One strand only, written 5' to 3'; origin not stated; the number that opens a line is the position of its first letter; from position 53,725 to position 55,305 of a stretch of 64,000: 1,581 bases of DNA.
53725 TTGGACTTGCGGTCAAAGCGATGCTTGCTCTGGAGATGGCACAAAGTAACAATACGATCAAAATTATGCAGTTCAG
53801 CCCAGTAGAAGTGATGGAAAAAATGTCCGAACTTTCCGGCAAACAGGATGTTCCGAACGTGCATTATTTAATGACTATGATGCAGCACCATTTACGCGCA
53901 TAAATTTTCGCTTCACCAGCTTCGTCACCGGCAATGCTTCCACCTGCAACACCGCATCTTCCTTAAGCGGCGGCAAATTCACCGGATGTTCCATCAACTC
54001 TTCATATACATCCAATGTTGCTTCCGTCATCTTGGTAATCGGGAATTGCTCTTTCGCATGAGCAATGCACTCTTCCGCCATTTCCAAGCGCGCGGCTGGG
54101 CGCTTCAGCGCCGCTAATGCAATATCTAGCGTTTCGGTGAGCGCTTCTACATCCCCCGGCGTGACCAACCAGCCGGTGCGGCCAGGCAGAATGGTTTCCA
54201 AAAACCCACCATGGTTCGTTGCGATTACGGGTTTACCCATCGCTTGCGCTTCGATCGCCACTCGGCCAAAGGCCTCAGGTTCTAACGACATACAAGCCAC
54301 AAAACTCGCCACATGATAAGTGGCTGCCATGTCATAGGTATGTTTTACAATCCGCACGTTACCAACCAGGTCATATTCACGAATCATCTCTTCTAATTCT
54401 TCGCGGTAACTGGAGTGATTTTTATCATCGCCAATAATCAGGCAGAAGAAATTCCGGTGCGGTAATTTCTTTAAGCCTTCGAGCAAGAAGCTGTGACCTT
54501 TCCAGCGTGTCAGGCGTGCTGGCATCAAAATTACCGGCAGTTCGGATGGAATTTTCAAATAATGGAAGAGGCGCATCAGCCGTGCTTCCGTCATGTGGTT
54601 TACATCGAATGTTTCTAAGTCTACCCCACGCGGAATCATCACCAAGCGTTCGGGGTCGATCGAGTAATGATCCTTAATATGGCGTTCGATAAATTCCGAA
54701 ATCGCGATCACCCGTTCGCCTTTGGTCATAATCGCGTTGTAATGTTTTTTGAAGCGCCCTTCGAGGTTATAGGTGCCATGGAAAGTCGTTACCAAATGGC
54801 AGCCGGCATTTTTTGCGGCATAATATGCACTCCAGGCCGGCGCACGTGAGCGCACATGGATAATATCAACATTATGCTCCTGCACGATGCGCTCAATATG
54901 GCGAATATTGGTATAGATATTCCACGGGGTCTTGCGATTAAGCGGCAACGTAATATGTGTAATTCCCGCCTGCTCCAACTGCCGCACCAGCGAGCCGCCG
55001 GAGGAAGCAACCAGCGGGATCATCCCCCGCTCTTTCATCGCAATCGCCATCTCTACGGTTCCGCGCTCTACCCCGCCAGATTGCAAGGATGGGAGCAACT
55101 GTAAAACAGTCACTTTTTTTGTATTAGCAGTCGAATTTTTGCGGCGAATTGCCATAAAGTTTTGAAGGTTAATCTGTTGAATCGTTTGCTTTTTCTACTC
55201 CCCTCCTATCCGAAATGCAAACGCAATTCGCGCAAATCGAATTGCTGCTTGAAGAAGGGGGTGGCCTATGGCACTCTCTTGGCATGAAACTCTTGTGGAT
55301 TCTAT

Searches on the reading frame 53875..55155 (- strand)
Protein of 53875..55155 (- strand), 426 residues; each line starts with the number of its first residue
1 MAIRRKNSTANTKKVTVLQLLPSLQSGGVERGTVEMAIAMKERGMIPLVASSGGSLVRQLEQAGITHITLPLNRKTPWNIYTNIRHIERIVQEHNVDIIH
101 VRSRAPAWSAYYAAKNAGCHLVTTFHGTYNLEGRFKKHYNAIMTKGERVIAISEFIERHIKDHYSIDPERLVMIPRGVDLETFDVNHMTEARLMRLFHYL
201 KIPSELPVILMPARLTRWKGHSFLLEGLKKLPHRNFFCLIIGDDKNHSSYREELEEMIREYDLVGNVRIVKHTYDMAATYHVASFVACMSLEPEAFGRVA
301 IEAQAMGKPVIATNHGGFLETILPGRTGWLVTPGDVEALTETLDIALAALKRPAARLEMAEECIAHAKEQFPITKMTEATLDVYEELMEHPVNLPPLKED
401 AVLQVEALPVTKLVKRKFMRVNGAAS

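Call 21: find_related_loci(query=window:53875-55155:-, collection=genome_contigs, flank=8000)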
Query window:53875-55155:- (426 aa) in genome_contigs; peptide patterns used: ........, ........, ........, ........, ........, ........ (x = any residue, [..] = any of these).
138 stretches matched a pattern; 96 encode a relative of the query (tblastn E <= 1e-3); the best 80 are kept; 80 distinct loci.
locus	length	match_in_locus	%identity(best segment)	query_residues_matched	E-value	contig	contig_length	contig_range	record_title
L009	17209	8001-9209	49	6-408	6e-123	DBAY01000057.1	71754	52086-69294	MAG TPA_asm: Alphaproteobacteria bacterium UBA998 UBA998_contig_409, whole genome shotgun sequence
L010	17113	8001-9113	54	16-388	1e-122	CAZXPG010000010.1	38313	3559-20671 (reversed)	MAG TPA_asm: uncultured Rickettsiales bacterium isolate SRP329715_co2_363 genome assembly, contig: NODE_2240_length_3831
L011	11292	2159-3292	51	11-388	2e-118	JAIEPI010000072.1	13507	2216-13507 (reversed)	MAG: Rickettsiales bacterium isolate co.spades.DASTOOL.2.5kb_001 c_000000432115, whole genome shotgun sequence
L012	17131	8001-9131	51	16-389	4e-118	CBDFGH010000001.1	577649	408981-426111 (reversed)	MAG: Rickettsiales bacterium isolate ab754d43-d631-4b88-b37a-9ee0967287dc genome assembly, contig: contig_1, whole genom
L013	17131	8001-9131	48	11-388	1e-114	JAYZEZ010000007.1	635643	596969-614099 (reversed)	MAG: Pseudomonadota bacterium isolate XB_MAG154 DB_MAG154_0007, whole genome shotgun sequence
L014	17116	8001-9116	48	16-388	3e-111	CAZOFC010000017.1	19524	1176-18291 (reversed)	MAG TPA_asm: uncultured Azospirillum sp. isolate SRP287051_co1_187 genome assembly, contig: NODE_3945_length_19524_cov_7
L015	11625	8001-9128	43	13-390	5e-107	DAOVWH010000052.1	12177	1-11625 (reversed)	MAG TPA_asm: Alphaproteobacteria bacterium isolate CSMAG_1726 CSMAG_1726_k141_4619868_length_12177_cov_8.0000, whole gen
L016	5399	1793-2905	44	13-384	1e-105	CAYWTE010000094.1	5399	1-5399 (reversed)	MAG TPA_asm: uncultured Lactobacillales bacterium isolate SRP192927_co3_619 genome assembly, contig: NODE_44968_length_5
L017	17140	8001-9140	42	8-389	6e-104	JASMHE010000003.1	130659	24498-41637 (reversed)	MAG: Alphaproteobacteria bacterium isolate ETNP7_MAG_65 c_000000367827, whole genome shotgun sequence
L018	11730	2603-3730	46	13-389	4e-103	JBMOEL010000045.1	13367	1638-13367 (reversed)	MAG: Rickettsiales bacterium isolate Deming_bin.116 contig13322, whole genome shotgun sequence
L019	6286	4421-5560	46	8-389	2e-101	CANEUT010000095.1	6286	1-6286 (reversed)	MAG: Rickettsiales bacterium isolate CE-Jul18-75 genome assembly, contig: CE-Jul18-75.fna-C95, whole genome shotgun sequ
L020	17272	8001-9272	41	6-424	9e-101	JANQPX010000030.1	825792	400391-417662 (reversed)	MAG: Geminicoccaceae bacterium isolate IP29b_bin.180 k99_3777648, whole genome shotgun sequence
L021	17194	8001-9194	42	6-400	2e-100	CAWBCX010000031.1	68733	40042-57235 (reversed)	MAG: uncultured Alphaproteobacteria bacterium isolate MFD02832.bin.2.45 genome assembly, contig: contig_36087, whole gen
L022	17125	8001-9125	45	7-388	1e-100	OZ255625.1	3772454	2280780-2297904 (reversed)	MAG: Acetobacteraceae bacterium isolate 798e9398-5933-47c9-8e23-6797041030f4 genome assembly, chromosome: 1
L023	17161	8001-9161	45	3-389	3e-100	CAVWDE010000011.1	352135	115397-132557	MAG: uncultured Alphaproteobacteria bacterium isolate MFD04944.bin.2.82 genome assembly, contig: contig_19473, whole gen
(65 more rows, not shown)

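Call 62: search_protein_families(library=pfam, proteins=[window:53875-55155:-], max_evalue=0.001)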
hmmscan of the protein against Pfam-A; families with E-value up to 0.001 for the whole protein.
window:53875-55155:- (426 aa): 6 families
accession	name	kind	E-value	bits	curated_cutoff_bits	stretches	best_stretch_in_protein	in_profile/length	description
PF13439.12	Glyco_transf_4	-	4.6e-32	111.8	28.5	1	27-181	2-169/170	Glycosyltransferase Family 4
PF00534.26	Glycos_transf_1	-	2.7e-30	105.6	26.4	1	201-350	10-159/172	Glycosyl transferases group 1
PF13692.12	Glyco_trans_1_4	-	3.4e-24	86.1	27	1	207-343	2-136/142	Glycosyl transferases group 1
PF13579.12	Glyco_trans_4_4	-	2.4e-15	57.6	29.7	1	27-177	1-158/158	Glycosyl transferase 4-like domain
PF13477.12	Glyco_trans_4_2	-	9.5e-07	29.5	23.4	1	43-142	23-125/139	Glycosyl transferase 4-like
PF20706.3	GT4-conflict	-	0.00047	19.7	26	1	143-322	144-320/385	Family 4 Glycosyltransferase in conflict systems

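Call 77: search_protein_families(library=ncbifam, proteins=[window:53875-55155:-], max_evalue=0.00001)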
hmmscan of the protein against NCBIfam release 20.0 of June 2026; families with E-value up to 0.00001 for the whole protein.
window:53875-55155:- (426 aa): 25 families
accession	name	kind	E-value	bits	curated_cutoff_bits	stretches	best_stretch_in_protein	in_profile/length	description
NF041876.1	EPS_EpsE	equivalog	2.5e-26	92.8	400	1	78-376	96-385/389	exopolysaccharide biosynthesis GT4 family glycosyltransferase EpsE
TIGR03999.1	thiol_BshA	equivalog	7e-26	91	273.7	1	70-388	60-374/375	N-acetyl-alpha-D-glucosaminyl L-malate synthase BshA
TIGR03449.1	mycothiol_MshA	equivalog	3.3e-25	88.8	462.5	1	141-388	160-404/406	D-inositol-3-phosphate glycosyltransferase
TIGR02149.1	glgA_Coryne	subfamily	3.9e-23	82.2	302.4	1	142-387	141-390/391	glycogen synthase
TIGR03088.1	stp2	hypoth_equivalog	4.7e-22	78.5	409.05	1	17-387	4-373/374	TIGR03088 family PEP-CTERM/XrtA system glycosyltransferase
NF047684.1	TeichurnBiosyTuaC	equivalog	9.7e-17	60.9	550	1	95-388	108-390/391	teichuronic acid biosynthesis protein TuaC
NF038229.1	Glyco4_Geo_Pelo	equivalog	1.7e-16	60.2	400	1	86-388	46-337/338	GPMC system family 4 glycosyltransferase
NF012028.0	PRK15484.1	subfamily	2.8e-16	59.6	618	1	143-352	137-347/380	lipopolysaccharide N-acetylglucosaminyltransferase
NF038295.1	EPS_HpsP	equivalog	7.1e-16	58.2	550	1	156-388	164-388/388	hormogonium polysaccharide biosynthesis glycosyltransferase HpsP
TIGR04157.1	glyco_rSAM_CFB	subfamily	8.8e-15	54.6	400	1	138-382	162-404/406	TIGR04157 family glycosyltransferase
TIGR02472.1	sucr_P_syn_N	equivalog_domain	4.1e-14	52.3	576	1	128-348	168-405/439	sucrose-phosphate synthase, putative, glycosyltransferase domain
NF053787.1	GlcN_PG_synth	equivalog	2.3e-13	49.8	480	1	80-387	67-359/361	N-acetylglucosaminyl phosphatidylglycerol synthase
TIGR04047.1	MSMEG_0565_glyc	hypoth_equivalog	3.8e-13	49.3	259.85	1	120-356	112-348/373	MSMEG_0565 family glycosyltransferase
TIGR04063.1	stp3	hypoth_equivalog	3.7e-12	45.8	442.05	1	139-387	151-395/397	TIGR04063 family PEP-CTERM/XrtA system glycosyltransferase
NF041139.1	TreT_Thcocales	equivalog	6.4e-12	45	775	1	164-386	187-411/412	trehalose synthase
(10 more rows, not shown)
